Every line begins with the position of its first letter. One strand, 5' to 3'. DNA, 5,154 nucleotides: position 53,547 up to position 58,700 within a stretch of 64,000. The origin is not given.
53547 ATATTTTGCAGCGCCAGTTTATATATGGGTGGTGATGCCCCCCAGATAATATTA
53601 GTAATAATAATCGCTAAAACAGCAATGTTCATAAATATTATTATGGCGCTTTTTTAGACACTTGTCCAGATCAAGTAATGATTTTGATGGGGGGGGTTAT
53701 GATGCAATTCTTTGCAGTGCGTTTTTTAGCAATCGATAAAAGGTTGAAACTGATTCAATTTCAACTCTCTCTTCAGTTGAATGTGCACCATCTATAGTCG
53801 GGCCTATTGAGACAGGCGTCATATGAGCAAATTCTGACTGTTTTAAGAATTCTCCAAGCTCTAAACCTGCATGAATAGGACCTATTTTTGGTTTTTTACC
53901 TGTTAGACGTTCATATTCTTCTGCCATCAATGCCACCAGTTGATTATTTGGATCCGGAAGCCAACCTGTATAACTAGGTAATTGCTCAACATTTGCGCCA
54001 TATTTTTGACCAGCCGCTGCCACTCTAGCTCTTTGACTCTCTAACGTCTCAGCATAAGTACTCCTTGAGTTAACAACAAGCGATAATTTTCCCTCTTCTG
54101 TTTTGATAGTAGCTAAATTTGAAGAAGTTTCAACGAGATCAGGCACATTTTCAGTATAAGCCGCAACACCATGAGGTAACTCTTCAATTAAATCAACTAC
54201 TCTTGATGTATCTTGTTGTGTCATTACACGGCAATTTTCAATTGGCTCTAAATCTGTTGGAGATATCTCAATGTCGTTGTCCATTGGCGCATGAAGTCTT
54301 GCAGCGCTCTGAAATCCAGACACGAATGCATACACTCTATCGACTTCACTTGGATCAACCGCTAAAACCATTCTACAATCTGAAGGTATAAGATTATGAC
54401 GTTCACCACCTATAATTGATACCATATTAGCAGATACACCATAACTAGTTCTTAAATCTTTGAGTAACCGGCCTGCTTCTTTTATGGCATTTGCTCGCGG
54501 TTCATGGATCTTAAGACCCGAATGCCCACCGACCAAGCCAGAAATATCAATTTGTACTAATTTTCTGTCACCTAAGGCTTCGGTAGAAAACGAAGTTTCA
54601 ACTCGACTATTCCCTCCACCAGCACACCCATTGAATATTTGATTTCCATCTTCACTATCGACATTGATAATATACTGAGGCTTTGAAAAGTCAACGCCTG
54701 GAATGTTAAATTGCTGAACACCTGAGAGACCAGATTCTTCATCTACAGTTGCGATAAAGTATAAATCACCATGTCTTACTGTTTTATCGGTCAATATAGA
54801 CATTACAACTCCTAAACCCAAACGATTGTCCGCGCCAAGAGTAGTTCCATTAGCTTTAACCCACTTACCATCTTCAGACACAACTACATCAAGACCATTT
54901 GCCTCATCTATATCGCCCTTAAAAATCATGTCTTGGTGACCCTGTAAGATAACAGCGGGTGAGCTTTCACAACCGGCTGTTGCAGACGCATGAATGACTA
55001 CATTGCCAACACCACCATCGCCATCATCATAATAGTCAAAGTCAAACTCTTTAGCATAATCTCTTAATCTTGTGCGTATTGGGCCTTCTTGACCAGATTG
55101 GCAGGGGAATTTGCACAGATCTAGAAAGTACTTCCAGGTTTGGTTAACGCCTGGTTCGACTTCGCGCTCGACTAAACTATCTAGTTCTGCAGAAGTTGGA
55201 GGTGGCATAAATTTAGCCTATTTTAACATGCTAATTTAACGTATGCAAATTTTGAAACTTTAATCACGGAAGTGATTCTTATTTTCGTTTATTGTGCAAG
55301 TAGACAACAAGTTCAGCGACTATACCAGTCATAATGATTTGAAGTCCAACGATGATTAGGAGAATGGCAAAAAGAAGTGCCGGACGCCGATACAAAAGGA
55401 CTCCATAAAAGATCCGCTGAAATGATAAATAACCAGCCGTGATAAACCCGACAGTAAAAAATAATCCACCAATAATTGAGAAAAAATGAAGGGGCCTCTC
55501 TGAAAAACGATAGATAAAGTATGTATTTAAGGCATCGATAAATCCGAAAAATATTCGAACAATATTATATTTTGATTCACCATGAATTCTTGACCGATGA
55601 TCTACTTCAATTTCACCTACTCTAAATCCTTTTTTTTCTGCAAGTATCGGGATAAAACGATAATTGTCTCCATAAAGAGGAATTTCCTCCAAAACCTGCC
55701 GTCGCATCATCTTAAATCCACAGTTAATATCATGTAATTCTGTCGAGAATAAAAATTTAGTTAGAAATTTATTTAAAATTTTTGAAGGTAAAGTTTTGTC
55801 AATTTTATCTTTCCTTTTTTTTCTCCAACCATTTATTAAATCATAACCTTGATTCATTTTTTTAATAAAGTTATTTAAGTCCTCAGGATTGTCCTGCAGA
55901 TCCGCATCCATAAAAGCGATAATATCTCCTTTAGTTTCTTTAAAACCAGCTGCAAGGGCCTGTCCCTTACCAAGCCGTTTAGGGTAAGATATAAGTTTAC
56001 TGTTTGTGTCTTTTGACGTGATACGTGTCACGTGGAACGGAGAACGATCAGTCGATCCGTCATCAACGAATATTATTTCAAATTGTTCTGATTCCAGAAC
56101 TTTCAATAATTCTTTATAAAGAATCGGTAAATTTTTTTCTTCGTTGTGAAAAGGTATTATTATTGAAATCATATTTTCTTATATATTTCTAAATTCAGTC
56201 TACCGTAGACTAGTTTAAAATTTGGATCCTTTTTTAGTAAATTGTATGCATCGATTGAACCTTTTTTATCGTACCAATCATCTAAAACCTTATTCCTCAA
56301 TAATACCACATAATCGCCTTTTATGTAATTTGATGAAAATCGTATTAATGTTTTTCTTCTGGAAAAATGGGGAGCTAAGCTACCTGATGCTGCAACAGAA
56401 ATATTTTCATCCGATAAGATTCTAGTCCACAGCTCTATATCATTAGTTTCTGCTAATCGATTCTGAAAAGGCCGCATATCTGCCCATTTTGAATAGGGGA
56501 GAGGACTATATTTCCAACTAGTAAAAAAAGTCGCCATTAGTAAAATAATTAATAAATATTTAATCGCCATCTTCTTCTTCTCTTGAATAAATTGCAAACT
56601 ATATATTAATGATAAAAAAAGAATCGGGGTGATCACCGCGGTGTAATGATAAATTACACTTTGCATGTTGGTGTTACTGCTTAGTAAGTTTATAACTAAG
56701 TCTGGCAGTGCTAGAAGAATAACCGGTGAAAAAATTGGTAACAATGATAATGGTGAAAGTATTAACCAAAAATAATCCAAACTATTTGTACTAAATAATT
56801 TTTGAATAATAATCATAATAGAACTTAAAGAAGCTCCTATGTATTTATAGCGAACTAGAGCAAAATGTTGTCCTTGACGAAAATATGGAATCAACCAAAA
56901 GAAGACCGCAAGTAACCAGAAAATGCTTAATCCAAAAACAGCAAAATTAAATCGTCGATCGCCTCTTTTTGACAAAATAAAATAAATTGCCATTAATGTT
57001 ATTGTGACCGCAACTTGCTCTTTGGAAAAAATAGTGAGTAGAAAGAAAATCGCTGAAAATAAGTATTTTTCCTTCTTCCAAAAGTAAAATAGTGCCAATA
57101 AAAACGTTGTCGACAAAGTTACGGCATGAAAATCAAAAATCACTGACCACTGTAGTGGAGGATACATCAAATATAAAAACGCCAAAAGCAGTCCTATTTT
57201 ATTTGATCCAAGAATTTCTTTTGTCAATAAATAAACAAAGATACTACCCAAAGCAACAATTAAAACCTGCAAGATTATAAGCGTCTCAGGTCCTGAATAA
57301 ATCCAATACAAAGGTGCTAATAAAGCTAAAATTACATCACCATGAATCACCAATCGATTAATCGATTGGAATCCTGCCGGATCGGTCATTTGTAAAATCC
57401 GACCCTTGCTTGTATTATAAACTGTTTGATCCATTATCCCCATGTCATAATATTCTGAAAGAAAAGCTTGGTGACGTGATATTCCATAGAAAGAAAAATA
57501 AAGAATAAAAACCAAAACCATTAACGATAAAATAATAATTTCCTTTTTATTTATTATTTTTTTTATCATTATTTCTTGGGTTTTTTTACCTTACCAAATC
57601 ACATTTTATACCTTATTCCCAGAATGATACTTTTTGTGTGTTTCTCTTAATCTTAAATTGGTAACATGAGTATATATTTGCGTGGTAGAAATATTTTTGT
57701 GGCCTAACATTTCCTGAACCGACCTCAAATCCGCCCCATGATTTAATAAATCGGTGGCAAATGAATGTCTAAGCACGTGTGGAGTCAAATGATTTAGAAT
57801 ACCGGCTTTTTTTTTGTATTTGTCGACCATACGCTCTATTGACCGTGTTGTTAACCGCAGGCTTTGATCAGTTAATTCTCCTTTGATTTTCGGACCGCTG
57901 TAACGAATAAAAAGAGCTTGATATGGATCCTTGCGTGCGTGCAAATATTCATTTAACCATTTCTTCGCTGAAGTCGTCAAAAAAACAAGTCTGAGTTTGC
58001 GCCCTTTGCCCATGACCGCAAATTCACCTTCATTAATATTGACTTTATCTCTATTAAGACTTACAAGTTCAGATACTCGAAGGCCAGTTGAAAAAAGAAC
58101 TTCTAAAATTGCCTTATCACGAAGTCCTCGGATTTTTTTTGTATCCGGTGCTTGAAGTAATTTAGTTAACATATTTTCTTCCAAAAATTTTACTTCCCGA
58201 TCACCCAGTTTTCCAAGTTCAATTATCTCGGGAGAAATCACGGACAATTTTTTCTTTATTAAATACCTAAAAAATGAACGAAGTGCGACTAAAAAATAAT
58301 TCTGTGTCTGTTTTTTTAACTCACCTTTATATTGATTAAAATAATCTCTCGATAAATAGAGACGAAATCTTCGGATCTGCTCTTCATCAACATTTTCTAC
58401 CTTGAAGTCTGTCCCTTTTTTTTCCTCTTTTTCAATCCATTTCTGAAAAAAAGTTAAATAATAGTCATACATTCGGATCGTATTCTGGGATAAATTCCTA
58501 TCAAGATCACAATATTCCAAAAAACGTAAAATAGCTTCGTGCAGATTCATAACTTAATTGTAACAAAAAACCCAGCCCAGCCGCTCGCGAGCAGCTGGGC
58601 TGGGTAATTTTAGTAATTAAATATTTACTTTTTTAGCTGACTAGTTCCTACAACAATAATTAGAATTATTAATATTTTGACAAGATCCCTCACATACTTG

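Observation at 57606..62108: Accessory islet: Xer-like recombinase, two tandem paralogous cysteine-rich surface proteins, a RAYT/IS200-like transposase with REP doublets, and tRNA-Ser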

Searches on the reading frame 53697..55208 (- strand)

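Call 6: search_protein_families(library=pfam, proteins=[window:53697-55208:-], max_evalue=0.1)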
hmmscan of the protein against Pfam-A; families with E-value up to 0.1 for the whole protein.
window:53697-55208:- (503 aa): 3 families
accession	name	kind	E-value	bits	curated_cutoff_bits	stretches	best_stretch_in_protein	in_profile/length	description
PF01546.33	Peptidase_M20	-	2.8e-10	40.9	24.6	1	88-499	2-205/206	Peptidase family M20/M25/M40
PF07687.19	M20_dimer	-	6.9e-07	29.6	21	1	223-301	4-97/107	Peptidase dimerisation domain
PF05343.19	Peptidase_M42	-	0.0016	18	23.2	1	125-167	132-176/292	M42 glutamyl aminopeptidase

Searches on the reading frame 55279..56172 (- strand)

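Call 6: search_protein_families(library=pfam, proteins=[window:55279-56172:-], max_evalue=0.1)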
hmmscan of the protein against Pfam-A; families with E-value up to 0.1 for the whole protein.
window:55279-56172:- (297 aa): 5 families
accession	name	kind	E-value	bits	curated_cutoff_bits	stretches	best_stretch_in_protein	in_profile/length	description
PF00535.33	Glycos_transf_2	-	1.4e-36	126.4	23.3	1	3-164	1-167/168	Glycosyl transferase family 2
PF10111.15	Glyco_tranf_2_2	-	1.9e-08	34.6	27.3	1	3-104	1-104/276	Glycosyltransferase like family 2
PF13506.12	Glyco_transf_21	-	0.011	15.6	21.7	1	71-164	20-117/174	Glycosyl transferase family 21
PF13733.12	Glyco_transf_7N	-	0.046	13.8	27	1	2-33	49-80/134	N-terminal region of glycosyl transferase group 7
PF20179.3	MSS51_C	-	0.095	12.8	27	0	2-45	26-67/185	MSS51 C-terminal domain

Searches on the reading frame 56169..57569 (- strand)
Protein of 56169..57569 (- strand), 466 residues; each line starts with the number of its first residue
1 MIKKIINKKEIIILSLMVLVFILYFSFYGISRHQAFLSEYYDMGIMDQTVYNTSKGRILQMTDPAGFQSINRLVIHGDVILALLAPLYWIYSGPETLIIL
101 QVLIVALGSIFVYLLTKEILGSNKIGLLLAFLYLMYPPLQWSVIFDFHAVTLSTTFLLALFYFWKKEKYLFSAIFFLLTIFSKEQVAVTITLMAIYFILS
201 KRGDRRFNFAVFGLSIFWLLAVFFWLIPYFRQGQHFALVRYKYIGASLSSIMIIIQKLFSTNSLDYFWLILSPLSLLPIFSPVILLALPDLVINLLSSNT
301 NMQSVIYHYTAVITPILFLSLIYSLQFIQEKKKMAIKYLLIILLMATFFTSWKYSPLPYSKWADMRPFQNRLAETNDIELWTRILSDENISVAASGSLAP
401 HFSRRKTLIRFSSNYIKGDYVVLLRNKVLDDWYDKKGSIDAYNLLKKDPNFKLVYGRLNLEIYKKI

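Call 6: search_protein_families(library=pfam, proteins=[window:56169-57569:-], max_evalue=0.1)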
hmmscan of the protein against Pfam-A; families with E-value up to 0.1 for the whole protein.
window:56169-57569:- (466 aa): 2 families
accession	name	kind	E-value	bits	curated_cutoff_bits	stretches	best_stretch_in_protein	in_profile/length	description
PF09852.15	DUF2079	-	4.6e-56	191.2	28.2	1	32-417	1-406/459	Predicted membrane protein (DUF2079)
PF13231.12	PMT_2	-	0.00016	22.3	26.1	1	97-224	24-155/160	Dolichyl-phosphate-mannose-protein mannosyltransferase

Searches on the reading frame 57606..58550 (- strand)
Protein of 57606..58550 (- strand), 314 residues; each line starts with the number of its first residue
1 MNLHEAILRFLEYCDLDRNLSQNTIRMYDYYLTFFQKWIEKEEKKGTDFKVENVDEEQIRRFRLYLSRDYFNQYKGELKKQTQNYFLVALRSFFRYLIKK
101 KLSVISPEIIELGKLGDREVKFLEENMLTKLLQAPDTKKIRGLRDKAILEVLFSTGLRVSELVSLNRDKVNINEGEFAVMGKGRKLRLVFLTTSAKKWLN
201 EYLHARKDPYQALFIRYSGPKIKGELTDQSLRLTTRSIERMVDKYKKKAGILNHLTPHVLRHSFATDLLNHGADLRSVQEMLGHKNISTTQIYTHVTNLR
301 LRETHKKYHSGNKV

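Call 6: search_protein_families(library=pfam, proteins=[window:57606-58550:-], max_evalue=0.1)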
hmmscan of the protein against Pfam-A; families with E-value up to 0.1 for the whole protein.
window:57606-58550:- (314 aa): 4 families
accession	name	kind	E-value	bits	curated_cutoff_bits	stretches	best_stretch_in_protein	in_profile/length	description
PF00589.27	Phage_integrase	-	6.5e-45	153.4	27.1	1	121-297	1-169/172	Phage integrase family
PF02899.23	Phage_int_SAM_1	-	1.1e-11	45.2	22.3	1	9-101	3-83/83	Phage integrase, N-terminal SAM-like domain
PF13495.12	Phage_int_SAM_4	-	3.4e-06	27.8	27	1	9-102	4-83/85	Phage integrase, N-terminal SAM-like domain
PF13102.12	Phage_int_SAM_5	-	6.5e-06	26.9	22.3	1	13-107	9-92/98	Phage integrase SAM-like domain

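Call 7: search_protein_families(library=ncbifam, proteins=[window:57606-58550:-], max_evalue=0.1)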
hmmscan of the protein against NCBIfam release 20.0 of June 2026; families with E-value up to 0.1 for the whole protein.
window:57606-58550:- (314 aa): 13 families
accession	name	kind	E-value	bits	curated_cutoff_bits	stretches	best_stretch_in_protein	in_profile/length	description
TIGR02225.1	recomb_XerD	equivalog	4e-75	252.8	329.6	1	9-310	2-288/290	site-specific tyrosine recombinase XerD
NF001399.0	PRK00283.1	subfamily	4.1e-75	252.8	279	1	3-310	5-297/300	tyrosine recombinase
TIGR02224.1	recomb_XerC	equivalog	1.6e-72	244.4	335.15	1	9-310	2-291/295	tyrosine recombinase XerC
NF040815.2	recomb_XerA_Arch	equivalog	4.6e-63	213.2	220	1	10-303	3-261/263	site-specific tyrosine recombinase/integron integrase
NF002331.0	PRK01287.1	subfamily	1.5e-48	165.6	371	1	3-312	26-328/365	site-specific tyrosine recombinase XerC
NF003462.0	PRK05084.1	equivalog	9.1e-39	133.2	267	2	143-307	195-355/360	tyrosine recombinase XerS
TIGR02249.1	integrase_gron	subfamily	2e-30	106.3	265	2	233-298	237-302/315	integron integrase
NF011946.0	PRK15417.1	equivalog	2.2e-19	69.8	435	1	237-299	256-318/337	integron integrase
NF007371.0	PRK09871.1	subfamily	4.5e-14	52.4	222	1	129-300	13-178/198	tyrosine-type DNA invertase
NF007370.0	PRK09870.1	subfamily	2.5e-13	50.1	221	1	118-298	8-181/200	tyrosine-type DNA invertase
NF040693.1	recomb_GmtY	equivalog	5.5e-08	32.5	340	1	235-301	375-437/441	gamma-mobile-trio recombinase GmtY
NF041502.1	integrase_1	equivalog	1.6e-06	27.1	350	1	227-297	291-361/484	site-specific integrase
NF047757.1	LBF_1011_fam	equivalog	0.011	14.5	350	1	21-125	214-318/402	LBF_1011 family protein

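Call 46: find_homologous_proteins(query=window:57606-58550:-, max_evalue=1e-60)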
Query window:57606-58550:- (314 aa): 6282 proteins with E <= 1e-60 among 8000 candidates; the best 120 are listed.
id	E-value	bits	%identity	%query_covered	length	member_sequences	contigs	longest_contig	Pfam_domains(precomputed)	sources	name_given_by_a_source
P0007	2.4e-201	686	99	100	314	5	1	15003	PF13102.13,PF00589.28,PF02899.24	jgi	-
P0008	5.0e-160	550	100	81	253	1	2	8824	PF00589.28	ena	-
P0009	3.6e-147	508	74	100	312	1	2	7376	PF13495.13,PF13102.13,PF00589.28,PF02899.24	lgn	-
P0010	1.5e-146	506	75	100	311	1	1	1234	PF13495.13,PF00589.28,PF02899.24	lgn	-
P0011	2.8e-145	502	72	100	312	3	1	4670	PF13495.13,PF00589.28,PF02899.24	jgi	jgi:site-specific recombinase XerD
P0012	1.2e-144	499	72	100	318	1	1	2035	PF13495.13,PF00589.28,PF02899.24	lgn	-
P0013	3.3e-144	498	72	100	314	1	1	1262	PF13495.13,PF00589.28,PF02899.24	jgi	-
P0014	7.3e-144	497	71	99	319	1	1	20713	PF00589.28,PF02899.24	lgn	-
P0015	1.4e-143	496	71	100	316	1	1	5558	PF13495.13,PF00589.28,PF02899.24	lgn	-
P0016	2.6e-142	492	70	100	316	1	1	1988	PF00589.28,PF02899.24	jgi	-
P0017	8.5e-142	490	70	100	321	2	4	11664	PF00589.28,PF02899.24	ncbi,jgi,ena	-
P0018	4.2e-141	488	71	100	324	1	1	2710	PF13495.13,PF13102.13,PF00589.28,PF02899.24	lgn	-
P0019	6.2e-141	487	71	100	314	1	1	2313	PF00589.28,PF02899.24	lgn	-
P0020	8.9e-141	487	70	100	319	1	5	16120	PF13495.13,PF00589.28,PF02899.24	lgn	-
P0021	1.2e-140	486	71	100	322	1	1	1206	PF00589.28,PF02899.24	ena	-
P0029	1.2e-139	483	69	100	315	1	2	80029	PF00589.28,PF02899.24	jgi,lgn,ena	-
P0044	3.0e-137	475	70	100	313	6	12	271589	PF13495.13,PF00589.28,PF02899.24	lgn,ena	-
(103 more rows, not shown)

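Call 47: find_encoding_contigs(protein=P0014, flank=8000, max_places=1)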
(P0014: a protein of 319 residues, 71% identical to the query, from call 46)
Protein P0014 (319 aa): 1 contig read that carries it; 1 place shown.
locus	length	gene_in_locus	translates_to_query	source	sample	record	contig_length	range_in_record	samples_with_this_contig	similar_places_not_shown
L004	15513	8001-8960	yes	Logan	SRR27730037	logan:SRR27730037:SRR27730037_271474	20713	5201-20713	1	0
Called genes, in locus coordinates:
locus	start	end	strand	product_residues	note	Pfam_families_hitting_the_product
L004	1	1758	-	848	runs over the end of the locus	PF00690:Cation_ATPase_N, PF00122:E1-E2_ATPase, PF00702:Hydrolase, PF13246:Cation_ATPase, PF00689:Cation_ATPase_C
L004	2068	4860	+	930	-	PF03699:UPF0182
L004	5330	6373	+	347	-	PF01594:AI-2E_transport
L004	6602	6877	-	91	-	-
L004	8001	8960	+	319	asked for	PF02899:Phage_int_SAM_1 (weak), PF00589:Phage_integrase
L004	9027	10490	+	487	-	PF09852:DUF2079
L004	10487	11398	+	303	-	PF00535:Glycos_transf_2, PF10111:Glyco_tranf_2_2, PF13641:Glyco_tranf_2_3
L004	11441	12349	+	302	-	PF00892:EamA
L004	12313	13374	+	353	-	PF01073:3Beta_HSD, PF01370:Epimerase, PF02719:Polysacc_synt_2, PF04321:RmlD_sub_bind, PF16363:GDP_Man_Dehyd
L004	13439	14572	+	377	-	PF01702:TGT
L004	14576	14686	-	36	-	-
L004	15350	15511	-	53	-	?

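Call 48: find_encoding_contigs(protein=P0044, flank=8000, max_places=1)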
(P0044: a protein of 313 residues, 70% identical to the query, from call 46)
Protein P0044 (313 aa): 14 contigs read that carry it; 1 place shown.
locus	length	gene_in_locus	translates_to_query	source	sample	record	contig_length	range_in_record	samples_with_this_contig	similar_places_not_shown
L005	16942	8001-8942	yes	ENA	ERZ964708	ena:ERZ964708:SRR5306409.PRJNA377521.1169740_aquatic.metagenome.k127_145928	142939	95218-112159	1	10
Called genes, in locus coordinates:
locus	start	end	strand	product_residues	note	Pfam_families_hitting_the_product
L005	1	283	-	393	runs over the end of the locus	-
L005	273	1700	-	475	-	-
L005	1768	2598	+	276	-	PF03239:FTR1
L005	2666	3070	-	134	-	PF03073:TspO_MBR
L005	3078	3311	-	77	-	PF00403:HMA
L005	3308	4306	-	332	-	PF13386:DsbD_2, PF13473:Cupredoxin_1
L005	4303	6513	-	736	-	PF00403:HMA, PF00122:E1-E2_ATPase, PF00702:Hydrolase, PF08282:Hydrolase_3 (weak)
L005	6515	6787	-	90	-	PF02583:Trns_repr_metal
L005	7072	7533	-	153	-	-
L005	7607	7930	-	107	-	-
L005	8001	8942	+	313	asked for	PF02899:Phage_int_SAM_1, PF13495:Phage_int_SAM_4 (weak), PF00589:Phage_integrase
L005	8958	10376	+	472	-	PF09852:DUF2079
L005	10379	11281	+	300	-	PF00535:Glycos_transf_2, PF10111:Glyco_tranf_2_2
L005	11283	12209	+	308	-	PF00892:EamA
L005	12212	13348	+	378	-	PF01702:TGT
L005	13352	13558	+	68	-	-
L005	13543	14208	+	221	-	-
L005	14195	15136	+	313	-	PF26514:DUF8173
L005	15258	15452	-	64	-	-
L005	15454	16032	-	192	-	PF00717:Peptidase_S24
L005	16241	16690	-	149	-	PF00583:Acetyltransf_1 (weak)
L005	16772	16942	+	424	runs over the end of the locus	-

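Call 49: find_encoding_contigs(protein=P0029, flank=8000, max_places=1)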
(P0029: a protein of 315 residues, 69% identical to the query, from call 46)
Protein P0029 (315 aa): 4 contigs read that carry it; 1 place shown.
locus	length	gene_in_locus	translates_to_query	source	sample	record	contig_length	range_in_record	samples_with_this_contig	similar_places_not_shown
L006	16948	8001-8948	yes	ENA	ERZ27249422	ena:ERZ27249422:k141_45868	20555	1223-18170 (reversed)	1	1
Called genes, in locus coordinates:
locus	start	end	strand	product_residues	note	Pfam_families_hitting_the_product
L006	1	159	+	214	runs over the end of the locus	PF00702:Hydrolase, PF06888:Put_Phosphatase (faint), PF08282:Hydrolase_3 (faint), PF12710:HAD, PF13419:HAD_2, PF13242:Hydrolase_like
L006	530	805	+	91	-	PF13560:HTH_31, PF12844:HTH_19 (weak), PF01381:HTH_3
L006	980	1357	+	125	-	PF01042:Ribonuc_L-PSP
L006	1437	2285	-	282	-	PF00892:EamA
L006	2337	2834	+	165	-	PF13238:AAA_18 (weak), PF13671:AAA_33 (faint)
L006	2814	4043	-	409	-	PF02441:Flavoprotein, PF04127:DFP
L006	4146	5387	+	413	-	PF01266:DAO (faint), PF05834:Lycopene_cycl, PF13738:Pyr_redox_3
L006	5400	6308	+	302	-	PF04015:DUF362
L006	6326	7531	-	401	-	PF00270:DEAD, PF04851:ResIII, PF00271:Helicase_C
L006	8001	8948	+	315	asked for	PF02899:Phage_int_SAM_1 (weak), PF00589:Phage_integrase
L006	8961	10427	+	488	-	PF09852:DUF2079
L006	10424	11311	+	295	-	PF00535:Glycos_transf_2, PF10111:Glyco_tranf_2_2 (weak)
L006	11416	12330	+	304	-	PF00892:EamA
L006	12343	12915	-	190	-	PF09335:VTT_dom (weak)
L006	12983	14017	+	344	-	PF01073:3Beta_HSD (weak), PF01370:Epimerase, PF02719:Polysacc_synt_2, PF04321:RmlD_sub_bind, PF07993:NAD_binding_4 (weak), PF16363:GDP_Man_Dehyd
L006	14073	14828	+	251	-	PF13641:Glyco_tranf_2_3 (weak), PF00535:Glycos_transf_2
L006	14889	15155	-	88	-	PF01541:GIY-YIG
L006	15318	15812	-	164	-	PF00300:His_Phos_1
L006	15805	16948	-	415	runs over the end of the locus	PF13439:Glyco_transf_4, PF13579:Glyco_trans_4_4, PF20706:GT4-conflict, PF00534:Glycos_transf_1, PF13692:Glyco_trans_1_4, PF13524:Glyco_trans_1_2 (weak)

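Call 62: search_protein_families(library=phrogs, proteins=[window:57606-58550:-], max_evalue=0.01)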
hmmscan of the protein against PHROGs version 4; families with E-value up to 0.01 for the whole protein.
window:57606-58550:- (314 aa): 8 families
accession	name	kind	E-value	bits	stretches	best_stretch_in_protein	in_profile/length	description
phrog_1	-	integration and excision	1.9e-46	160.5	1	2-304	165-443/611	integrase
phrog_216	-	integration and excision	7.1e-39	134.7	1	141-309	72-237/301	integrase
phrog_7685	-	integration and excision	4.6e-12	47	1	234-306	160-233/240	integrase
phrog_23271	-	unknown function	7.3e-09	36.5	1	254-298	8-52/67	-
phrog_5127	-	integration and excision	2e-07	31.8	1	9-308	125-345/355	integrase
phrog_7269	-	integration and excision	7.2e-07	30.1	1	240-301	15-74/89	integrase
phrog_35951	-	unknown function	6.7e-05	24.3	1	246-307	13-73/97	-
phrog_34557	-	integration and excision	0.00011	22.9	1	253-298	123-168/183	integrase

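Call 63: search_protein_families(library=padloc, proteins=[window:57606-58550:-], max_evalue=0.01)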
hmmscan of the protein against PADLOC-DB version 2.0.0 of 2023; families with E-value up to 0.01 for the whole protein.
window:57606-58550:- (314 aa): 0 families
